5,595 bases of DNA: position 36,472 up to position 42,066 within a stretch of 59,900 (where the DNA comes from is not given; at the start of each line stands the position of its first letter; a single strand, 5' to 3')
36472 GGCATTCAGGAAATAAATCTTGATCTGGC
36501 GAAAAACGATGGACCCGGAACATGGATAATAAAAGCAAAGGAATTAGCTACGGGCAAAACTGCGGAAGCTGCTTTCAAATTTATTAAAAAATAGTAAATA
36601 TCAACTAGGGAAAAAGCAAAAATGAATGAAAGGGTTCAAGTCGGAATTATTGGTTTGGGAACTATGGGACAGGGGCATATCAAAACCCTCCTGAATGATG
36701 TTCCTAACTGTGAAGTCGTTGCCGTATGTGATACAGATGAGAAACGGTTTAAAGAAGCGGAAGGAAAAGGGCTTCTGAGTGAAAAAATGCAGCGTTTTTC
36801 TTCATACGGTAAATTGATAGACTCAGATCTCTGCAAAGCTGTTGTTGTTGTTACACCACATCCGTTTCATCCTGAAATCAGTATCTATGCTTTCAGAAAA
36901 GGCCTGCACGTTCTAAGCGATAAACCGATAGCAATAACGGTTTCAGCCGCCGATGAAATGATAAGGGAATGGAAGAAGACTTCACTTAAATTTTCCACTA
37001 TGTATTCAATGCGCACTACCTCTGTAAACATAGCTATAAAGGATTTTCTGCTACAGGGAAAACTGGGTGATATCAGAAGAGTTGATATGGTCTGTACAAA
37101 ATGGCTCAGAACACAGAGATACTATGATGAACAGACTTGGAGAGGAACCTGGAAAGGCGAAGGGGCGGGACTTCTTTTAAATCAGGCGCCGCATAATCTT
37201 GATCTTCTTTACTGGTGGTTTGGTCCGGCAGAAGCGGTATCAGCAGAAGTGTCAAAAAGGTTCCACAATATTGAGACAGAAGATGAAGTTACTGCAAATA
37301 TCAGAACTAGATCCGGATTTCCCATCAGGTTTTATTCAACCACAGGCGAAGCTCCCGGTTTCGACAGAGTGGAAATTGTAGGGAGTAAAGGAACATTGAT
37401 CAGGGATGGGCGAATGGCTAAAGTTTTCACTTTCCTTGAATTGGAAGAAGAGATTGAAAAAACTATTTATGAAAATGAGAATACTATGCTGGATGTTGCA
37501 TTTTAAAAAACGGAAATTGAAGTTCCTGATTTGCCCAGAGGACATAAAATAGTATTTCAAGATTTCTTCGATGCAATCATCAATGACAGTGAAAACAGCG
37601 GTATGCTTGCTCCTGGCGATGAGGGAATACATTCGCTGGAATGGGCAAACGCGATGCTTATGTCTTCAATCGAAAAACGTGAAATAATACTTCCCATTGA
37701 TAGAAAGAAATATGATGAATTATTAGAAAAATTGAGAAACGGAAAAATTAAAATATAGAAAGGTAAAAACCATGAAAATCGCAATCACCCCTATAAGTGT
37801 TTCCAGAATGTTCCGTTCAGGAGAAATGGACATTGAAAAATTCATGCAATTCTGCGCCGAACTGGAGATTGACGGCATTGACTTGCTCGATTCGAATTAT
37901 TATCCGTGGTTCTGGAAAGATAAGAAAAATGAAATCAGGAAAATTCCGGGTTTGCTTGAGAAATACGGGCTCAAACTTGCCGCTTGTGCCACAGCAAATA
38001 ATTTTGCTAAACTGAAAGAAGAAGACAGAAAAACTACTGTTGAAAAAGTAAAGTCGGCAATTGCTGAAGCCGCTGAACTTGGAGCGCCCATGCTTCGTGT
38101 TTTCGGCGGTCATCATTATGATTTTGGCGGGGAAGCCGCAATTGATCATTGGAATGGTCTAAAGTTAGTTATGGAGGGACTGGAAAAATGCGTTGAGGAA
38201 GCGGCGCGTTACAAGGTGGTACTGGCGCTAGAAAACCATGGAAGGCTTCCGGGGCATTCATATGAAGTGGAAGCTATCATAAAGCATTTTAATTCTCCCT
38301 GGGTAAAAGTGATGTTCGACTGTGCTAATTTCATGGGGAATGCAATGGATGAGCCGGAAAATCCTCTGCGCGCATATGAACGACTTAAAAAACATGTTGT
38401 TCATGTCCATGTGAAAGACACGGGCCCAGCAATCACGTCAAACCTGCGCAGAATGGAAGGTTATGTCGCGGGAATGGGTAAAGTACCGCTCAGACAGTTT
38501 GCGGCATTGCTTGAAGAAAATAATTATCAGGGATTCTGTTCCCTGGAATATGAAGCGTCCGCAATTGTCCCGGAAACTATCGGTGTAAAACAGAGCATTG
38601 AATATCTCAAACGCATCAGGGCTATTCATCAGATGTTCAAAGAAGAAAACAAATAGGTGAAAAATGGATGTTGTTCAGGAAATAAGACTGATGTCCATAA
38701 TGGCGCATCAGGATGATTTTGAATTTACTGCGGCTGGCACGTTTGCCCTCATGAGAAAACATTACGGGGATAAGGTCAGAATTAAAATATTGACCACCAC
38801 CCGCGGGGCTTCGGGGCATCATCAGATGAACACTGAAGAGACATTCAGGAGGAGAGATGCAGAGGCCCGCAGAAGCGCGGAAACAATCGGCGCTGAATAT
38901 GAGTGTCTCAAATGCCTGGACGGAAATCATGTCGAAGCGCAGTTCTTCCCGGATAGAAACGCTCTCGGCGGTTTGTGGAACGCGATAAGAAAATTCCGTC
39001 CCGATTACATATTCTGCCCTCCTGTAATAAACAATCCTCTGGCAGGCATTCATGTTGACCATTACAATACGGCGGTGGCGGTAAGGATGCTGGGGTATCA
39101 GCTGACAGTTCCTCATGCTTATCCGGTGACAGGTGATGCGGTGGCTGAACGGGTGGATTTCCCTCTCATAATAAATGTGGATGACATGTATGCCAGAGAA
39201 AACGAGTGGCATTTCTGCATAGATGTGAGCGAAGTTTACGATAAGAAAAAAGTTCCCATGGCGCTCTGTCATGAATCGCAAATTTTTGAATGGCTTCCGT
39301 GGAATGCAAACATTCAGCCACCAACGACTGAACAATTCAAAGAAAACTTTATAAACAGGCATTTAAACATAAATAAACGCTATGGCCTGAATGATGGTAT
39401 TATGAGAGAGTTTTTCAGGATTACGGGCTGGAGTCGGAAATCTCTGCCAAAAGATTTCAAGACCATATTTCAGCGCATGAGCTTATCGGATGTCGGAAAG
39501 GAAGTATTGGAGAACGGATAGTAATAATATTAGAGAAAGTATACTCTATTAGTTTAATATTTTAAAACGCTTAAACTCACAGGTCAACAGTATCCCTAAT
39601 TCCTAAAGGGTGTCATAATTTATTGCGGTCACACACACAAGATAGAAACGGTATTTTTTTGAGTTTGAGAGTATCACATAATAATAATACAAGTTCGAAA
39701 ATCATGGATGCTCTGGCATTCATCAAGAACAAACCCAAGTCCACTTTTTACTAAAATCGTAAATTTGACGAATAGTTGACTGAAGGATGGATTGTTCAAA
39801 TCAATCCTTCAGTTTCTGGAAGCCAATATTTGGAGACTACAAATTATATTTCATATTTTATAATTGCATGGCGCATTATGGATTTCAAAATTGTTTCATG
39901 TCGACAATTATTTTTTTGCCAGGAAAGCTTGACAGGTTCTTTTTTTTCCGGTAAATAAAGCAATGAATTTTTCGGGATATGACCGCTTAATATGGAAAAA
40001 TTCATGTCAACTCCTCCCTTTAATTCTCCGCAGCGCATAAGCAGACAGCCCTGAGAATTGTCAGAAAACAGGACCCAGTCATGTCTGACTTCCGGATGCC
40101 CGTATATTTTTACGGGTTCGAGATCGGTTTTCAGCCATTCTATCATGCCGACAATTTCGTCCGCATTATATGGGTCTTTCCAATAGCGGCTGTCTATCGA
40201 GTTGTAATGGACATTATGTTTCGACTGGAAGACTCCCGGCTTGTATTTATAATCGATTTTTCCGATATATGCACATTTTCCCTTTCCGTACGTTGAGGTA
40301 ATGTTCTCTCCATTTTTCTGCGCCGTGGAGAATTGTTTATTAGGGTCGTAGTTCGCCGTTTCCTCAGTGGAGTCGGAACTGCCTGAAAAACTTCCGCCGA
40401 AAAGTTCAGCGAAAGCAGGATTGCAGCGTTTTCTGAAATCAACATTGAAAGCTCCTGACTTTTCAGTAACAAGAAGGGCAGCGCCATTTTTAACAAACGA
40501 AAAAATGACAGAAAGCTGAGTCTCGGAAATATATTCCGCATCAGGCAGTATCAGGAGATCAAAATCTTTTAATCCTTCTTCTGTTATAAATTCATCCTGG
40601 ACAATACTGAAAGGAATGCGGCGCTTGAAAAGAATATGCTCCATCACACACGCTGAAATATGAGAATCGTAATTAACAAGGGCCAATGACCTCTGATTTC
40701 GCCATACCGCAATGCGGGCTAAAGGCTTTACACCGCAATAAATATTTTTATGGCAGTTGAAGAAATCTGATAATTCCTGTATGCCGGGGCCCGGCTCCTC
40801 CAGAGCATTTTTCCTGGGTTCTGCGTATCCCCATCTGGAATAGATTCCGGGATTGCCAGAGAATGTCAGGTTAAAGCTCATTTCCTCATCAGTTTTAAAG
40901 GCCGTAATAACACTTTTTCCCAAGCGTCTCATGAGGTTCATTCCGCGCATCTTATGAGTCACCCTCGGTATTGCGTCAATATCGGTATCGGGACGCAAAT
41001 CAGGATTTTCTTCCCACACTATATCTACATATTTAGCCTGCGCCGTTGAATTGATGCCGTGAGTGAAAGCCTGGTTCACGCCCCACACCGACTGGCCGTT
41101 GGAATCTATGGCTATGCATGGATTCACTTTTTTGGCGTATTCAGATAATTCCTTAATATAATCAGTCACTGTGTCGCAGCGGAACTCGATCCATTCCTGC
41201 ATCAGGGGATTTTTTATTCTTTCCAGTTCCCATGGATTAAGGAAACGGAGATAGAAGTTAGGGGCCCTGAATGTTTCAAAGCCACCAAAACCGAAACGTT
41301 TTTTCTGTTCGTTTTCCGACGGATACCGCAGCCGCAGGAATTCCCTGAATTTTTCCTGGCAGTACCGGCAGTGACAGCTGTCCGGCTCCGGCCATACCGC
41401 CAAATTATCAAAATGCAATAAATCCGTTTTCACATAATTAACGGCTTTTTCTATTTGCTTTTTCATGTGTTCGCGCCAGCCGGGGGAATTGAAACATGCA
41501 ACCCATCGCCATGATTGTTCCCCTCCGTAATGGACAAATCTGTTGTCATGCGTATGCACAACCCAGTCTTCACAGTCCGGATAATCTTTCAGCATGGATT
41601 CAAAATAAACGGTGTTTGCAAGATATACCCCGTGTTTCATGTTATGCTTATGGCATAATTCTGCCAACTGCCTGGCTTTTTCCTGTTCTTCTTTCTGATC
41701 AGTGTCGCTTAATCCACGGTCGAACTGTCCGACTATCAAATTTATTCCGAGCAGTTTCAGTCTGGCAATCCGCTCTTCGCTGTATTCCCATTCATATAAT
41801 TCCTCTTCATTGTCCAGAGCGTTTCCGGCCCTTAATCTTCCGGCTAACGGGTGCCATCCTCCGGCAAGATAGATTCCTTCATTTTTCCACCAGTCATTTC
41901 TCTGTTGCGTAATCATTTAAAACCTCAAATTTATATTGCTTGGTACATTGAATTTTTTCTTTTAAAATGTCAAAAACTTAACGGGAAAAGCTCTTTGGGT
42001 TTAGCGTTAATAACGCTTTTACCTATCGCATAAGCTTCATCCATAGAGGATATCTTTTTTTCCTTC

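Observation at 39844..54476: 14.6-kb LacI-headed operon: pseudopilin-like gene, two phosphoesterases, two giant secreted unknowns, an amidohydrolase-like protein and a GH42-like enzyme - candidate phospho-glycan utilisation system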

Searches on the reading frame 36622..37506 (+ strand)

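Call 20: search_protein_families(library=pfam, proteins=[window:36622-37506:+], max_evalue=0.001)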
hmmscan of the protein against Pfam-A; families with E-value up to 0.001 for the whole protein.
window:36622-37506:+ (294 aa): 4 families
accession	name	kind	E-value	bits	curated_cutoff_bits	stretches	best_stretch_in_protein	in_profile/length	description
PF22725.1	GFO_IDH_MocA_C3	-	5e-24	85.1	27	1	139-259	4-123/124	GFO/IDH/MocA C-terminal domain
PF01408.29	GFO_IDH_MocA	-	1.3e-21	77.9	24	1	6-125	2-117/120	Oxidoreductase family, NAD-binding Rossmann fold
PF02894.22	GFO_IDH_MocA_C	-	8.1e-15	55.6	22.9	1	141-260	2-128/218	Oxidoreductase family, C-terminal alpha/beta domain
PF22685.1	Gal80p_C-like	-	0.00032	21.3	29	0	138-225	5-93/152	Gal80p, C-terminal domain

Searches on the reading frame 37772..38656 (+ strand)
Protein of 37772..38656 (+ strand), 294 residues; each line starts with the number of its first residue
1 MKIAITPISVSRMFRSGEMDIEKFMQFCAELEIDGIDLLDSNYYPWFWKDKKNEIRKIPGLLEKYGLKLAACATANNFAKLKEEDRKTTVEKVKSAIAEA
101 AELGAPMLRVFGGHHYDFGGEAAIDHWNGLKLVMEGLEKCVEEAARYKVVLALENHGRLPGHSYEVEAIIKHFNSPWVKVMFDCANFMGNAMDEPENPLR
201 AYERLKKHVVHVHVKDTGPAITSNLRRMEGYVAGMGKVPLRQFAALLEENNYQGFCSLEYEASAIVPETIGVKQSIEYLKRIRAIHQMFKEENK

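Call 20: search_protein_families(library=pfam, proteins=[window:37772-38656:+], max_evalue=0.001)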
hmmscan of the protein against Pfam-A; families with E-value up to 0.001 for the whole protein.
window:37772-38656:+ (294 aa): 1 family
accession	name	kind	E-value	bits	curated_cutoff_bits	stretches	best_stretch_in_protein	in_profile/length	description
PF01261.30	AP_endonuc_2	-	4.3e-39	135.1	31.1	1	26-281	2-248/249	Xylose isomerase-like TIM barrel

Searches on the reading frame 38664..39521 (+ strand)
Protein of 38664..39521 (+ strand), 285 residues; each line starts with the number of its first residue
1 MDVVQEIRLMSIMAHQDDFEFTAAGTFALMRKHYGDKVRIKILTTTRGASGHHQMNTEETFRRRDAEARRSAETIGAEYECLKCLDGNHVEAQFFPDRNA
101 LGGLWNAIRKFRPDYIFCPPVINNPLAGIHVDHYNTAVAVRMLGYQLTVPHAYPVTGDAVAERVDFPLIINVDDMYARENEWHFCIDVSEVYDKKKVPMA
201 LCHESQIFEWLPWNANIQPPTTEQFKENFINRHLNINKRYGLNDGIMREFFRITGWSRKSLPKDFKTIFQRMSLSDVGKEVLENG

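Call 20: search_protein_families(library=pfam, proteins=[window:38664-39521:+], max_evalue=0.001)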
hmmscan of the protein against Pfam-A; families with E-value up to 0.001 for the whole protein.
window:38664-39521:+ (285 aa): 1 family
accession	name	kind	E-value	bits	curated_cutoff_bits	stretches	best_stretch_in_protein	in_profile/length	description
PF02585.22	PIG-L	-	2.7e-16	60.7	28.2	1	11-141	2-126/129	GlcNAc-PI de-N-acetylase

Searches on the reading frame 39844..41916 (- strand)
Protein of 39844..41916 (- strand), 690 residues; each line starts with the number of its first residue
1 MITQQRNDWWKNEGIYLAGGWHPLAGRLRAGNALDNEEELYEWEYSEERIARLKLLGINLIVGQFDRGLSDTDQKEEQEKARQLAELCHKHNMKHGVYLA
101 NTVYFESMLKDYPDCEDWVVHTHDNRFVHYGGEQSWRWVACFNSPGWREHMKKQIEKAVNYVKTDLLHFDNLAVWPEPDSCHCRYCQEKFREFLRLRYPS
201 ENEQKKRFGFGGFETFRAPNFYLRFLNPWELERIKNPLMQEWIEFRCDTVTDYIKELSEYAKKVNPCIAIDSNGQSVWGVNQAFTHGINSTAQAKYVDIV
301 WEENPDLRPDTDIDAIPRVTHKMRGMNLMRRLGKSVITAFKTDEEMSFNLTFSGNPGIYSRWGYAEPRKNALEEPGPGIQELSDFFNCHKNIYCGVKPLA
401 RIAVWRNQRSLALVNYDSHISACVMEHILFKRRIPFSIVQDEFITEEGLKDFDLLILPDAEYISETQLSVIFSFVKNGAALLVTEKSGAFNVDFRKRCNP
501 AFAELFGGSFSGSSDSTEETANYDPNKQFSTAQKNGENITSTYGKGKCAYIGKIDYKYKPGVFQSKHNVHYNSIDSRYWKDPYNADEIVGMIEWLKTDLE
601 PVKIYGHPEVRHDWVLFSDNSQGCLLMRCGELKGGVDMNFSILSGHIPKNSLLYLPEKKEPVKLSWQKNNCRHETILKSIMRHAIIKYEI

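Call 3: search_protein_families(library=pfam, proteins=[window:39844-41916:-], max_evalue=0.01)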
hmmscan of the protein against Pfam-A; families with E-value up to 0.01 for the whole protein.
window:39844-41916:- (690 aa): 4 families
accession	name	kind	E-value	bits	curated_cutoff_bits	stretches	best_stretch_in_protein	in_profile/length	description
PF02449.21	Glyco_hydro_42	-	1.8e-06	28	21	1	137-305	98-263/376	Beta-galactosidase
PF08532.16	Glyco_hydro_42M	-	0.00013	22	25.8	1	445-510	51-119/207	Beta-galactosidase trimerisation domain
PF19773.5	DUF6259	-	0.00069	19.3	28.7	1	75-181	101-210/300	Domain of unknown function (DUF6259)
PF02638.21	GHL10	-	0.0018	17.9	27.9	1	78-281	69-234/311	Glycosyl hydrolase-like 10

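Call 4: search_protein_families(library=ncbifam, proteins=[window:39844-41916:-], max_evalue=0.01)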
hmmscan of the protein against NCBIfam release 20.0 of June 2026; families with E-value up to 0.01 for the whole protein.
window:39844-41916:- (690 aa): 0 families

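Call 31: search_solved_structures(query=window:39844-41916:-, max_evalue=1, show_alignments=1)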
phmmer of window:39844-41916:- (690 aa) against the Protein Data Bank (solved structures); distinct sequences matched with E-value up to 1: 5.
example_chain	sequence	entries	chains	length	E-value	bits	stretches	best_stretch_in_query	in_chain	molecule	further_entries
5dfa_A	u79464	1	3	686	0.00011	23.7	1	179-310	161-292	Beta-galactosidase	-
4oif_A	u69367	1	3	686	0.00011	23.7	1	179-310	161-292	Beta-galactosidase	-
5e9a_A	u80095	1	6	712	0.011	17.2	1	141-273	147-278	Beta-galactosidase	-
4q05_A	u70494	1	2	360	0.062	14.7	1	78-134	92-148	esterase E25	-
9j34_D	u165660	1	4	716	0.48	11.7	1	130-160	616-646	Cyclic nucleotide-gated ion channel 1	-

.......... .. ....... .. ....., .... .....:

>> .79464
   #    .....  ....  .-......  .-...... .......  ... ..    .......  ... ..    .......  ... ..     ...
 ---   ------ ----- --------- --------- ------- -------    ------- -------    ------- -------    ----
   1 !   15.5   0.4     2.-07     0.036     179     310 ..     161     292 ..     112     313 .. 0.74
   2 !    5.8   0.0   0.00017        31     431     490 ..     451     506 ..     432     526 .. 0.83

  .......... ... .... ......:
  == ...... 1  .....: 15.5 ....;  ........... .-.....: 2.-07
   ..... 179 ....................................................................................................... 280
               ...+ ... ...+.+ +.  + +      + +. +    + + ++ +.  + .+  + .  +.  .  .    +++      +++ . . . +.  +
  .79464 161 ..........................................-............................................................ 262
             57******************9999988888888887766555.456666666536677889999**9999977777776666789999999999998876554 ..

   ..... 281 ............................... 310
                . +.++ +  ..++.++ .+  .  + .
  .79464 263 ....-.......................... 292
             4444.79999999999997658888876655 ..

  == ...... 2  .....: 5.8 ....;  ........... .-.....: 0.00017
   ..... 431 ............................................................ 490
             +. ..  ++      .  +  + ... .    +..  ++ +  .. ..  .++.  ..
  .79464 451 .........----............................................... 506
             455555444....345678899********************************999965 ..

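Call 70: search_solved_structures(query=A7, max_evalue=1, show_alignments=3)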
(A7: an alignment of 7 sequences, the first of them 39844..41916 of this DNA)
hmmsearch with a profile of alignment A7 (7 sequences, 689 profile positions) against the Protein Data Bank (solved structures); distinct sequences matched with E-value up to 1: 21.
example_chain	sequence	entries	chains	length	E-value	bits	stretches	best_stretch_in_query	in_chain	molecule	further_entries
5dfa_A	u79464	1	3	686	2.9e-08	35.5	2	136-219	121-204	Beta-galactosidase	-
4oif_A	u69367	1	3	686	3e-08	35.5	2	136-219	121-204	Beta-galactosidase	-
1cqp_A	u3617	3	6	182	0.038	15.3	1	546-630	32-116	ANTIGEN CD11A (P180) | Integrin alpha-L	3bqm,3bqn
1dgq_A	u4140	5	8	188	0.038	15.3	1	546-630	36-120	LEUKOCYTE FUNCTION ASSOCIATED ANTIGEN-1 | Integrin alpha-L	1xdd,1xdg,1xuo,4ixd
3e2m_A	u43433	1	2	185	0.039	15.3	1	546-630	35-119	Integrin alpha-L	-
3f74_A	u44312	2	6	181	0.042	15.2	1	546-630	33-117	Integrin alpha-L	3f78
6lvw_A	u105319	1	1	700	0.043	15.1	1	134-200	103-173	Beta-galactosidase Bga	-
3tcx_B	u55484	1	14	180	0.044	15.1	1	546-630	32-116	Integrin alpha-L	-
1t0p_A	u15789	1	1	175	0.052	14.8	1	546-630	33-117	Integrin alpha-L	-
3bn3_A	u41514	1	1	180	0.065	14.5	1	546-630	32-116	Integrin alpha-L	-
3hi6_A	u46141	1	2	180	0.13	13.5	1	548-630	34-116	Integrin alpha-L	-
6bxb_A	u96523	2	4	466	0.17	13.1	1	540-630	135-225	Chimera protein of Integrin beta-3 and Integrin alpha-L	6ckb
6bxf_A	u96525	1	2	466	0.17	13.1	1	540-630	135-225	Chimera protein of Integrin beta-3 and Integrin alpha-L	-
4rv7_A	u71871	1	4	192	0.21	12.9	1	373-462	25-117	Diadenylate cyclase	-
6hvl_A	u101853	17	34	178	0.23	12.7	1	374-462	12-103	Diadenylate cyclase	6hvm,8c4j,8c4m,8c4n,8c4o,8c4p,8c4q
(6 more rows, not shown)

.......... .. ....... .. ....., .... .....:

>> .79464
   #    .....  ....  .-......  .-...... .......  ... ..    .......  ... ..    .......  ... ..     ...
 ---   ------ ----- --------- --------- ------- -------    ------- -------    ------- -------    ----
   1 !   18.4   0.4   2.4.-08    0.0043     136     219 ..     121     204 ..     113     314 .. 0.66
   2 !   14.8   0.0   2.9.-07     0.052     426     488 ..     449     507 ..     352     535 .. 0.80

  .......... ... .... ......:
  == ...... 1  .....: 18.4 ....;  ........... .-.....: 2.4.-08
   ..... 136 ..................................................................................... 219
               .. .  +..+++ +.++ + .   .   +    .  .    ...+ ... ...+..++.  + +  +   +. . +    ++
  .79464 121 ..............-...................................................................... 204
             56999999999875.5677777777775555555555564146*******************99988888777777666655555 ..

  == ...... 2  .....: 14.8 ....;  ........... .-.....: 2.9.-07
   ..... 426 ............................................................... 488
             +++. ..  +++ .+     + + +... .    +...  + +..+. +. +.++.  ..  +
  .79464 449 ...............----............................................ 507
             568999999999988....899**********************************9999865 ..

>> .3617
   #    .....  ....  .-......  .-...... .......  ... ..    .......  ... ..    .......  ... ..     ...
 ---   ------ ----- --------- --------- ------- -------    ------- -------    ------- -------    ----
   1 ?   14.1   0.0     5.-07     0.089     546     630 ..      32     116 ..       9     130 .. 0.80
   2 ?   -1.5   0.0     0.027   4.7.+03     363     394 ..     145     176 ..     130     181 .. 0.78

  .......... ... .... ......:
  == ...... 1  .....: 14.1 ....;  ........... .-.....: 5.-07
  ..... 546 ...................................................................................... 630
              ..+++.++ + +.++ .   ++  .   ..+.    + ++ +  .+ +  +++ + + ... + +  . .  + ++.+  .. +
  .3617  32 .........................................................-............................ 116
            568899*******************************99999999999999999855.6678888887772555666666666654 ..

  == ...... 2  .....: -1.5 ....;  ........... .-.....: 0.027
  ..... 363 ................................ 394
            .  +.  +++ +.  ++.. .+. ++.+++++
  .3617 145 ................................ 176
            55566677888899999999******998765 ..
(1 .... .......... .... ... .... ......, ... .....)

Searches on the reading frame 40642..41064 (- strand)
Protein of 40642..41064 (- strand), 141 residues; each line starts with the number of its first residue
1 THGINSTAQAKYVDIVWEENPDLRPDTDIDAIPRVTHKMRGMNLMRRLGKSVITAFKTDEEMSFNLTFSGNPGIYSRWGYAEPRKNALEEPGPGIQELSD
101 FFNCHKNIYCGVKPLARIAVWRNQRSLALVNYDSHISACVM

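Call 97: search_solved_structures(query=A10, max_evalue=10, show_alignments=5)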
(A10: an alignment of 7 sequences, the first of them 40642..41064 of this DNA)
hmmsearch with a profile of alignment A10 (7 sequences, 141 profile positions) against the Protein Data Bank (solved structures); distinct sequences matched with E-value up to 10: 1.
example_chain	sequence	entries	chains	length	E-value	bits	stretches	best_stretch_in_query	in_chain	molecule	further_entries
9y5f_B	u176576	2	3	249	5.9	10.1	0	70-105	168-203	sc-t-SNARE-5.s.8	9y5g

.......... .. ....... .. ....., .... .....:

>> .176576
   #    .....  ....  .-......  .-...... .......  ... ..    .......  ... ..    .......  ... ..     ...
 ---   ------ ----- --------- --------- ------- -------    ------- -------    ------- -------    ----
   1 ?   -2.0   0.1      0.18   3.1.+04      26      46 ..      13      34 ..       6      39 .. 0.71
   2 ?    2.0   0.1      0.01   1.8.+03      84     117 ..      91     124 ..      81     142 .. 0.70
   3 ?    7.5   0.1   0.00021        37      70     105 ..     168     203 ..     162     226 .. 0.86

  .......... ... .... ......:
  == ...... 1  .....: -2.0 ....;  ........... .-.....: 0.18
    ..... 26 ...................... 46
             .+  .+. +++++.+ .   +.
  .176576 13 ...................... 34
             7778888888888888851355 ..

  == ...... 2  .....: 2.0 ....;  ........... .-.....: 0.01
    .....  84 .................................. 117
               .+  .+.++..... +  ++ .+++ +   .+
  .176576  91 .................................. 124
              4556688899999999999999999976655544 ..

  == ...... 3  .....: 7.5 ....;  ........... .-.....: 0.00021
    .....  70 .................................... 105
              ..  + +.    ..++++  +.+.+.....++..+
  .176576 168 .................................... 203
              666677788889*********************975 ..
